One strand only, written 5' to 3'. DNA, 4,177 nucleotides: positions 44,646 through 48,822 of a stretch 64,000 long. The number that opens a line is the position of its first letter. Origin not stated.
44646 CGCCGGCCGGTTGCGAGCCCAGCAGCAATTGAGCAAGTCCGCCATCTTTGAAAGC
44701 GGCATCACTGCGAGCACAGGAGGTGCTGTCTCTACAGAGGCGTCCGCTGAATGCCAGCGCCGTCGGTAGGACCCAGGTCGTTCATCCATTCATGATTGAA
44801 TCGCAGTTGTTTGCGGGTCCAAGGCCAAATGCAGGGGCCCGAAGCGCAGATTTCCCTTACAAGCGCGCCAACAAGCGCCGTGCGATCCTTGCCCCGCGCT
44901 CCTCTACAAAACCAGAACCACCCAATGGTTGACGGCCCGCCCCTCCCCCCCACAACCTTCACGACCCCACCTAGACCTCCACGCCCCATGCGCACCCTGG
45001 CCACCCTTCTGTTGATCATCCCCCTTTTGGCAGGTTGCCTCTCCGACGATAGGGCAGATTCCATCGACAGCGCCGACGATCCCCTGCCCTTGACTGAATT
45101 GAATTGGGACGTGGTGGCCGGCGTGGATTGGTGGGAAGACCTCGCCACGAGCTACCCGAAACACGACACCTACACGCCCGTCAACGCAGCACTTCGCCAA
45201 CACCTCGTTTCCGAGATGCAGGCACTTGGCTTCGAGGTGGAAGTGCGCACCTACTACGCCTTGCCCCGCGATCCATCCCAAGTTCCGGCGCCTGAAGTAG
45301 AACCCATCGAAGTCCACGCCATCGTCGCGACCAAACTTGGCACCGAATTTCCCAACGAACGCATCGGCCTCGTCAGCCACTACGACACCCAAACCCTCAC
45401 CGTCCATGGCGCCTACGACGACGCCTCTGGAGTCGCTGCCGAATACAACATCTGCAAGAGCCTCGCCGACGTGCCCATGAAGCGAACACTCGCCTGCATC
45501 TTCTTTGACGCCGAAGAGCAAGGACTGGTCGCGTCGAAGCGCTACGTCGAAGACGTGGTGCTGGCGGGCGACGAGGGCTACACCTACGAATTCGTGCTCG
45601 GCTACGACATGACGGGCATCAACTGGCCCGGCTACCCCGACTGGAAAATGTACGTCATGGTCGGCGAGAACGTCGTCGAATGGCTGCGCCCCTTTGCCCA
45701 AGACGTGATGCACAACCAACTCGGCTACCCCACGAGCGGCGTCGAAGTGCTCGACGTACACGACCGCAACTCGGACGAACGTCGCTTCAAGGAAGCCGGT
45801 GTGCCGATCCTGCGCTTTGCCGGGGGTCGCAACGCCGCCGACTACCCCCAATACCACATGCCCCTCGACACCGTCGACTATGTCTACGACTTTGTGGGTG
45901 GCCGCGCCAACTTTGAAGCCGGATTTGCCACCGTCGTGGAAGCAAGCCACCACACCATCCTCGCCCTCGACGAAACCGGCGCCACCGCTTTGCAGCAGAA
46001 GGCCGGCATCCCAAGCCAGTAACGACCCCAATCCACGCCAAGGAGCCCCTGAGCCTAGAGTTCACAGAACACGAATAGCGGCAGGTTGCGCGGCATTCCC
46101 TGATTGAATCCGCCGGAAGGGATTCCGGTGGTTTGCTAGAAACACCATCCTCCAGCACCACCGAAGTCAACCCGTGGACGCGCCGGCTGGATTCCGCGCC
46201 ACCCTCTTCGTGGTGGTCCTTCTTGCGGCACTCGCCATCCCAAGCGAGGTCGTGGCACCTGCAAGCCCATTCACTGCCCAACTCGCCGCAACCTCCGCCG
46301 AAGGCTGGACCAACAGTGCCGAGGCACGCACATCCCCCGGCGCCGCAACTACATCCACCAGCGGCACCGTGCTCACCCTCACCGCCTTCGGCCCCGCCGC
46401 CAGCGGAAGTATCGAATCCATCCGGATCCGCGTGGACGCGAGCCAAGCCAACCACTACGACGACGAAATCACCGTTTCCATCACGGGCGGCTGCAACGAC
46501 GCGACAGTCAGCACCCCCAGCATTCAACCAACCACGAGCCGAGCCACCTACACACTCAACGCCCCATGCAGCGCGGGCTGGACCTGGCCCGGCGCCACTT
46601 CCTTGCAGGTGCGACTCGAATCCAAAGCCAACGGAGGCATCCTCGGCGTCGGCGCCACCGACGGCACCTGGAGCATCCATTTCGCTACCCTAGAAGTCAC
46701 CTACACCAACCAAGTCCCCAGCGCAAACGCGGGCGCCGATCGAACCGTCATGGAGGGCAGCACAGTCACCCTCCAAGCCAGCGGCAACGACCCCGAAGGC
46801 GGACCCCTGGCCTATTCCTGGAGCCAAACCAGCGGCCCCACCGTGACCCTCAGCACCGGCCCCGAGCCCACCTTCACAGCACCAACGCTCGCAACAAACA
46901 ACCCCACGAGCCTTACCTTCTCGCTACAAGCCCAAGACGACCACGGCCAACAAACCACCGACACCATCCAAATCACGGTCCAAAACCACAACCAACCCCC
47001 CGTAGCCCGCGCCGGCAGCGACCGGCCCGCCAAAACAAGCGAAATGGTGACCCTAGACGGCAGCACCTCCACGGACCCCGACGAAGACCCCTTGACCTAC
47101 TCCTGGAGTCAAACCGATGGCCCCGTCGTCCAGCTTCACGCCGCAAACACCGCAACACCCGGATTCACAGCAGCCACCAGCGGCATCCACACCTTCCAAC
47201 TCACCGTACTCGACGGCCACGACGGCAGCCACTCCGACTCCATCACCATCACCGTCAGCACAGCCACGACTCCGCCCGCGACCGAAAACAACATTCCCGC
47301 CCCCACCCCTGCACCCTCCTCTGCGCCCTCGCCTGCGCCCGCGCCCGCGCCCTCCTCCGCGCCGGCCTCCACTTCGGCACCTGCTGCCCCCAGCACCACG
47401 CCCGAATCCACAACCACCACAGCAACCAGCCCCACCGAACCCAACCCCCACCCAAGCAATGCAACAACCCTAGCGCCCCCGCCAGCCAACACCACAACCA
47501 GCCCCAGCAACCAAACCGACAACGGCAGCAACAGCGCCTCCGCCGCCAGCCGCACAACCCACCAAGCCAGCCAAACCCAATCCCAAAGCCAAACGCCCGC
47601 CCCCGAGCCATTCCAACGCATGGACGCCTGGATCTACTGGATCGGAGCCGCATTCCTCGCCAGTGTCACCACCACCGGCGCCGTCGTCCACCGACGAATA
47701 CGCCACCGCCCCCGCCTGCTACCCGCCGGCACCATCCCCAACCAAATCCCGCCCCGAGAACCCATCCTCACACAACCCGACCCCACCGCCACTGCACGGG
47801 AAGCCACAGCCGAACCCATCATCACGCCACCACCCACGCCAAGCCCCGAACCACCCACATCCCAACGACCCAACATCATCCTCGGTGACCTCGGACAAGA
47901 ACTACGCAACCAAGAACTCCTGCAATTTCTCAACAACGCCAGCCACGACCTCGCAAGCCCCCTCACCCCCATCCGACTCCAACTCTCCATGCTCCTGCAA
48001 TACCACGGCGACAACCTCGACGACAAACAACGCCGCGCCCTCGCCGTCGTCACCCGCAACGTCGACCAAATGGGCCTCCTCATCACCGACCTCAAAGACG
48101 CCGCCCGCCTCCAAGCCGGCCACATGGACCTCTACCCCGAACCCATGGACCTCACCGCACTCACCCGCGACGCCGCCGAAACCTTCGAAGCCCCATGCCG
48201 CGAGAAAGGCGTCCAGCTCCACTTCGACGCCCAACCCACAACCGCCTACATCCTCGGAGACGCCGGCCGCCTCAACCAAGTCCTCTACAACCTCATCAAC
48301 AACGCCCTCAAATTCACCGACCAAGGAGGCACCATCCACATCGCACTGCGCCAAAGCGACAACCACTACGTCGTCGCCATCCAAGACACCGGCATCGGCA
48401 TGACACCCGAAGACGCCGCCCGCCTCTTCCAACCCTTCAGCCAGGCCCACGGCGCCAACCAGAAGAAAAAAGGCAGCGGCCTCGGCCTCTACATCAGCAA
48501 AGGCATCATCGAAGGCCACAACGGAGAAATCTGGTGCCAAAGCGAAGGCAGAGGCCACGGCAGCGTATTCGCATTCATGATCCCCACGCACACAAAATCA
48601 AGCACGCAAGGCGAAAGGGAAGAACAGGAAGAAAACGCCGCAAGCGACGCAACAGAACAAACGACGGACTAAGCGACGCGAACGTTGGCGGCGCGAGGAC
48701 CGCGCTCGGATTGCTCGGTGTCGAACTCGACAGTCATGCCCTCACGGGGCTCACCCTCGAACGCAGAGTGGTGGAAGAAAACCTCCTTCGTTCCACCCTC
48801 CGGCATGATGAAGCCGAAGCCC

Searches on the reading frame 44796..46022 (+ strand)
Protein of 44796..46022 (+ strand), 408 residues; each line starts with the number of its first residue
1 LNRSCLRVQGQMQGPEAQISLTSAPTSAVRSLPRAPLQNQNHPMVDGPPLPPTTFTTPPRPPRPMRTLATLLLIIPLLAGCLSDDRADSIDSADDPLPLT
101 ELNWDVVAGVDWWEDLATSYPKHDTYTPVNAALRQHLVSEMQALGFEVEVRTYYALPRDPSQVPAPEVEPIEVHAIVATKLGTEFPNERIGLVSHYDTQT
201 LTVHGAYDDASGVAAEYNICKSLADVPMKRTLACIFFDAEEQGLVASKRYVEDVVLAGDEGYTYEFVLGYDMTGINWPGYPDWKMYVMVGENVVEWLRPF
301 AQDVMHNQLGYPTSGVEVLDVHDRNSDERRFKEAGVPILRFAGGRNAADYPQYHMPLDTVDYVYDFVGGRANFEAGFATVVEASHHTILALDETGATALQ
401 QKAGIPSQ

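Call 6: search_protein_families(library=pfam, proteins=[window:44796-46022:+], max_evalue=0.1)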
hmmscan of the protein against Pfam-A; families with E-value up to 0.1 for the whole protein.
window:44796-46022:+ (408 aa): 3 families
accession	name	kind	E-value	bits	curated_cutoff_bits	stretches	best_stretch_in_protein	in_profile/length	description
PF04389.22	Peptidase_M28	-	1.2e-23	84.3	21.3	1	183-363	9-177/193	Peptidase family M28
PF16254.10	DUF4910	-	0.0029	16.9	26.6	1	304-364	165-226/247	Domain of unknown function (DUF4910)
PF01546.33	Peptidase_M20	-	0.025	14.9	24.6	1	205-304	32-113/206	Peptidase family M20/M25/M40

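Call 9: search_protein_families(library=ncbifam, proteins=[window:44796-46022:+], max_evalue=0.1)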
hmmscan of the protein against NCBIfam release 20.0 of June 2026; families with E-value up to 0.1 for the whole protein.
window:44796-46022:+ (408 aa): 2 families
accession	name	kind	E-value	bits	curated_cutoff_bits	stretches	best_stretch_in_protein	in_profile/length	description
NF045908.1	AminopepLapALeg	equivalog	9.5e-08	31.3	600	1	178-363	195-374/396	aminopeptidase LapA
NF007568.0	PRK10199.1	equivalog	0.054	12.7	298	0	198-252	133-187/346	aminopeptidase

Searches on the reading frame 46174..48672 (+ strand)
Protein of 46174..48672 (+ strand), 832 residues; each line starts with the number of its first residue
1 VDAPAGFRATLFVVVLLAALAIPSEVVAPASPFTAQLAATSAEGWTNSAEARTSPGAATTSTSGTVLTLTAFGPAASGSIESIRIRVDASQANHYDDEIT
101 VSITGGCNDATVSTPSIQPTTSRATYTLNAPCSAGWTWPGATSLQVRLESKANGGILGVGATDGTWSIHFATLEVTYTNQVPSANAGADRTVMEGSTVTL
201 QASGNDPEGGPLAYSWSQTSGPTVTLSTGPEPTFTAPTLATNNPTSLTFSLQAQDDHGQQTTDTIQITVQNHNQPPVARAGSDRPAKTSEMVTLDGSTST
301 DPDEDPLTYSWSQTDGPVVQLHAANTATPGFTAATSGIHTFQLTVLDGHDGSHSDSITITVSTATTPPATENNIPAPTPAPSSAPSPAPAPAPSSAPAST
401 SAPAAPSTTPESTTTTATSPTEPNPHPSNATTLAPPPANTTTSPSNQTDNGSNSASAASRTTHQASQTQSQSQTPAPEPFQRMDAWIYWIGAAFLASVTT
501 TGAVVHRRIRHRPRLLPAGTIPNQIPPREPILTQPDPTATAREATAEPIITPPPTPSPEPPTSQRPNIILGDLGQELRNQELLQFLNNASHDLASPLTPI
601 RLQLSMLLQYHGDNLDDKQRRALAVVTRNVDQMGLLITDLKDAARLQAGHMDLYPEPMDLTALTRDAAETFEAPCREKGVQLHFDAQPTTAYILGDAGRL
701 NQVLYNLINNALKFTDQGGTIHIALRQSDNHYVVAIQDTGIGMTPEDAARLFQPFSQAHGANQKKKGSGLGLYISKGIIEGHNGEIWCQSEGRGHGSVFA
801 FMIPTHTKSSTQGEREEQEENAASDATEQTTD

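Call 84: search_protein_families(library=pfam, proteins=[window:46174-48672:+], max_evalue=0.0001)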
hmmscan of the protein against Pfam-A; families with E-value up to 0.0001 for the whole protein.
window:46174-48672:+ (832 aa): 7 families
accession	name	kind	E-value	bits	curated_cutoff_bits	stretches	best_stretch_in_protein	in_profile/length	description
PF22352.2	K319L-like_PKD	-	1.5e-32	111.8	27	2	280-361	1-84/84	K319L-like, PKD domain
PF02518.31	HATPase_c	-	2.3e-28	99.3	26.4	1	695-805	1-109/111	Histidine kinase-, DNA gyrase B-, and HSP90-like ATPase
PF18911.6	PKD_4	-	3e-18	66.1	27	2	273-361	1-85/85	PKD domain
PF00512.31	HisKA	-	8.4e-13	48.6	26.9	1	582-649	2-66/66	His Kinase A (phospho-acceptor) domain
PF02010.21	REJ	-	9.9e-11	41.3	25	1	218-317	37-132/452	REJ domain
PF17963.7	Big_9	-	1.9e-10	41.9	23.6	2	179-268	1-89/89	Bacterial Ig domain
PF21027.3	Sde0182_C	-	1.1e-08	36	27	0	292-317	2-27/83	Cellulose-binding protein Sde0182, C-terminal domain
